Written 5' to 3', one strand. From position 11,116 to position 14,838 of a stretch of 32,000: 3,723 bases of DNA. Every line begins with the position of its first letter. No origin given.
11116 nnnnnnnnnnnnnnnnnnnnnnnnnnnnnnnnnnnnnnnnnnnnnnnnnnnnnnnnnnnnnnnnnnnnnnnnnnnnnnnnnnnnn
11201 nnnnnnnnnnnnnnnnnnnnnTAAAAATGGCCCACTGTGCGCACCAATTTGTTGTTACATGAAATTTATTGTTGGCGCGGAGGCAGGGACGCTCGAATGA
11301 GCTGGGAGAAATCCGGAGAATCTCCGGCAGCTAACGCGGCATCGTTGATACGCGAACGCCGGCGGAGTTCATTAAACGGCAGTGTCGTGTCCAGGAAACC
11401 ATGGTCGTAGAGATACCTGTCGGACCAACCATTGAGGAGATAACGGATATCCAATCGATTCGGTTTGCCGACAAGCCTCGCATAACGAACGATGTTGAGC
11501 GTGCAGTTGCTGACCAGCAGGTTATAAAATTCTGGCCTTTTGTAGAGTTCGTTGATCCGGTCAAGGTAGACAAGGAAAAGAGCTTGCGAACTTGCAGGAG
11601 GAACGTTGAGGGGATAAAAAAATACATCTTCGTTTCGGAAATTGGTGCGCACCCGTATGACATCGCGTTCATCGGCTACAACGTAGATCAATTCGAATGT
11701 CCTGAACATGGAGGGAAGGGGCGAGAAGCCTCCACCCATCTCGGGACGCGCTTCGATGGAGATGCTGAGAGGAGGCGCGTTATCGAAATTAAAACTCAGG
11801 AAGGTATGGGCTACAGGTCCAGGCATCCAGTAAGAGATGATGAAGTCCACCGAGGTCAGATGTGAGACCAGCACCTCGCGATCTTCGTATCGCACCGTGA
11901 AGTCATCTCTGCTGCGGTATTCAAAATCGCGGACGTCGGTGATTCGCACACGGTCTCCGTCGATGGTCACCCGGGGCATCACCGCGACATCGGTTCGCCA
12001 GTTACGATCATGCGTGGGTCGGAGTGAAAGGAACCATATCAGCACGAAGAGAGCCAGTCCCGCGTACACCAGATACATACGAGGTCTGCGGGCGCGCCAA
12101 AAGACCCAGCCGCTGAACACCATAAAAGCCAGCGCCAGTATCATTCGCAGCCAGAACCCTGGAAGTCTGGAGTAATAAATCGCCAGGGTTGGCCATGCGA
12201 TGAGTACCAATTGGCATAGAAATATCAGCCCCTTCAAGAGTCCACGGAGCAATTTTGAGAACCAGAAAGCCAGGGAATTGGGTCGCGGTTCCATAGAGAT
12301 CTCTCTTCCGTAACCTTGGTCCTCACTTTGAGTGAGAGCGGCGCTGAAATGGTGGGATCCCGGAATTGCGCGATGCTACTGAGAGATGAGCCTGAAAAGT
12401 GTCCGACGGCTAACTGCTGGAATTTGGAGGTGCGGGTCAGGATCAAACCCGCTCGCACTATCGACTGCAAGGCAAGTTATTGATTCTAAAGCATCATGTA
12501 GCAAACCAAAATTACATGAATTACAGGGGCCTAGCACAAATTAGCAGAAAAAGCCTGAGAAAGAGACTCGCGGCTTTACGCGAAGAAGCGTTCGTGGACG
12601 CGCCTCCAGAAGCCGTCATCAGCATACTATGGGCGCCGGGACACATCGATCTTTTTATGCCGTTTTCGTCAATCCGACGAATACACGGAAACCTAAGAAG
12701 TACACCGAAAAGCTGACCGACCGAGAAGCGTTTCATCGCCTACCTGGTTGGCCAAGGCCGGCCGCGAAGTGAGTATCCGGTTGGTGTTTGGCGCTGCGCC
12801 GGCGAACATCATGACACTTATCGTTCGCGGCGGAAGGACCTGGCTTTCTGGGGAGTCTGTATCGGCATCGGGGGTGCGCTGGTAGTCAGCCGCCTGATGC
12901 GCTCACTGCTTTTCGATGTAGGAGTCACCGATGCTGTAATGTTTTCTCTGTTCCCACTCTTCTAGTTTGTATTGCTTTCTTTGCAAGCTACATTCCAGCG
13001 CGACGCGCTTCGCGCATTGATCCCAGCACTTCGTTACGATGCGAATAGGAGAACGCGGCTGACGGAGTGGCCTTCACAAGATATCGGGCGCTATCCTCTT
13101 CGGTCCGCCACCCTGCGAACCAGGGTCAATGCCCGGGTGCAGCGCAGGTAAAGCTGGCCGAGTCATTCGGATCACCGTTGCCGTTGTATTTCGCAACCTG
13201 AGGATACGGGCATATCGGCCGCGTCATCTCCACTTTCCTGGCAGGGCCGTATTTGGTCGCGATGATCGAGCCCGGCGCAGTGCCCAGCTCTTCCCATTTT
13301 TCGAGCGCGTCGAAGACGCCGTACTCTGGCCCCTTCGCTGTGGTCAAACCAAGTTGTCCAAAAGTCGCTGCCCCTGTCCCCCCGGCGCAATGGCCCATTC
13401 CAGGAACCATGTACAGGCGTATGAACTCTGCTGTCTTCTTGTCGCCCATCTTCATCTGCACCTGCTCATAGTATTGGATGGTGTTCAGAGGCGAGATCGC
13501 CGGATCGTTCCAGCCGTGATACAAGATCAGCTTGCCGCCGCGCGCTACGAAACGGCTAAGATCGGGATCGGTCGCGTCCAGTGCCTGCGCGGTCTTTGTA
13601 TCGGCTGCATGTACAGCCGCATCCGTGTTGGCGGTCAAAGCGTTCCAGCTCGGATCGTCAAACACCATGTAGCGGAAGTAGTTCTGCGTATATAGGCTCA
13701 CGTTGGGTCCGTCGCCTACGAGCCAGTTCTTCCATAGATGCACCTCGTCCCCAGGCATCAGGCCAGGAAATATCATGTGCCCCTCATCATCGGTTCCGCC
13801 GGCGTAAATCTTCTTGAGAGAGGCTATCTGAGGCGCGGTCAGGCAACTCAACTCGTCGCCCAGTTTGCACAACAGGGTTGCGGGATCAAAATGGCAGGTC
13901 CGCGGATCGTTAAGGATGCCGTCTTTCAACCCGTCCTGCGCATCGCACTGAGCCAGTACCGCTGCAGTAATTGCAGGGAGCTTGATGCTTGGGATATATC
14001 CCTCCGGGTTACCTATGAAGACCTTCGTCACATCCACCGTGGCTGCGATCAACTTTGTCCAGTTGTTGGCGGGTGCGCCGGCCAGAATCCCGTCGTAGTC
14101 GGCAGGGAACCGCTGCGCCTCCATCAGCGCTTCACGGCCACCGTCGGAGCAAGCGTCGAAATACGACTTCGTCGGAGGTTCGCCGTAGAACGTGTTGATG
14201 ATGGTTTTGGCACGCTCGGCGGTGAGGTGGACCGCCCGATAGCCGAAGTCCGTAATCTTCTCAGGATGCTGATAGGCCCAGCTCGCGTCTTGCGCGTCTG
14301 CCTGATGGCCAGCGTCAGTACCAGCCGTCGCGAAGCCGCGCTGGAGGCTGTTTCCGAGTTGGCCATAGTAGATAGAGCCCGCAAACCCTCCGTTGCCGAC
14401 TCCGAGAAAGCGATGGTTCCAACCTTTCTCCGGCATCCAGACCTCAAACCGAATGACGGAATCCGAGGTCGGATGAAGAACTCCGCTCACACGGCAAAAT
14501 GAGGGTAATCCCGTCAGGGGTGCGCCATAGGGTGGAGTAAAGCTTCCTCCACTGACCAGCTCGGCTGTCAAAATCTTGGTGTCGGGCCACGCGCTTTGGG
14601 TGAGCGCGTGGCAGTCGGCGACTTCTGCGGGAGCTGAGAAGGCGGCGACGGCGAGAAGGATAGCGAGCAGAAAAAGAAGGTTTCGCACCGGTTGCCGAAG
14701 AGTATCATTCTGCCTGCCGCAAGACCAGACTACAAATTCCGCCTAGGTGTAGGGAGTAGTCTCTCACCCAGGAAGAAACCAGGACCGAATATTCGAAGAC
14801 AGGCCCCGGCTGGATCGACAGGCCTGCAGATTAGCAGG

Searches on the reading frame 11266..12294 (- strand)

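Call 6: search_protein_families(library=pfam, proteins=[window:11266-12294:-], max_evalue=0.01)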
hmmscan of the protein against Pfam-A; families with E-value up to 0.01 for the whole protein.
window:11266-12294:- (342 aa): 1 family
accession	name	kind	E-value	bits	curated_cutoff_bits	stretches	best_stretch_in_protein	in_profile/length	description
PF13387.12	Lnb_N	-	1.4e-34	119.6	22.2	1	135-277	4-153/175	Lnb N-terminal periplasmic domain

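Call 86: search_protein_families(library=ncbifam, proteins=[window:11266-12294:-], max_evalue=0.00001)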
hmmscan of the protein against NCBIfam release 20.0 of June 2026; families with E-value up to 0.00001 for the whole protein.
window:11266-12294:- (342 aa): 0 families

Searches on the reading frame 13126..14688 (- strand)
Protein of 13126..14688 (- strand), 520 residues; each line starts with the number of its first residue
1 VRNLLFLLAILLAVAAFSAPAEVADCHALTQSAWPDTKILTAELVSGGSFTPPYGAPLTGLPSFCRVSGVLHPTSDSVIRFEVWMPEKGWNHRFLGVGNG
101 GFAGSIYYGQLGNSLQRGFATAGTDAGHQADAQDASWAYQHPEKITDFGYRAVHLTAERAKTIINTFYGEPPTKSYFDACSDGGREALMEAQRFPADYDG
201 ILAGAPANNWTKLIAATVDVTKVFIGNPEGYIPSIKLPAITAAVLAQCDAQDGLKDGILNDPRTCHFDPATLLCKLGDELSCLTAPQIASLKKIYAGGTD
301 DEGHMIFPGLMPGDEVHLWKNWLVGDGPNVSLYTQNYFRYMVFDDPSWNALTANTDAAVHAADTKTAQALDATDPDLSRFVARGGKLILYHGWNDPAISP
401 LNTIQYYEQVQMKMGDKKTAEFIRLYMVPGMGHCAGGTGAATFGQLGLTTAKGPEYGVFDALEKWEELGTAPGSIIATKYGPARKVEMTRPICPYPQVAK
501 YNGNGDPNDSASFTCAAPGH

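Call 6: search_protein_families(library=pfam, proteins=[window:13126-14688:-], max_evalue=0.01)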
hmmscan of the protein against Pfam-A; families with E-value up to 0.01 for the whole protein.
window:13126-14688:- (520 aa): 2 families
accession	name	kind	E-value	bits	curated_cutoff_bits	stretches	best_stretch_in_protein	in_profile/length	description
PF07519.17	Tannase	-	1.5e-127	426.9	29.8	1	65-516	1-490/490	Tannase and feruloyl esterase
PF00326.27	Peptidase_S9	-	0.0076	16.2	22.6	0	377-436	135-190/213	Prolyl oligopeptidase family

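Call 86: search_protein_families(library=ncbifam, proteins=[window:13126-14688:-], max_evalue=0.00001)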
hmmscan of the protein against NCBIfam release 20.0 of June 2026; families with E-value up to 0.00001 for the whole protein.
window:13126-14688:- (520 aa): 0 families
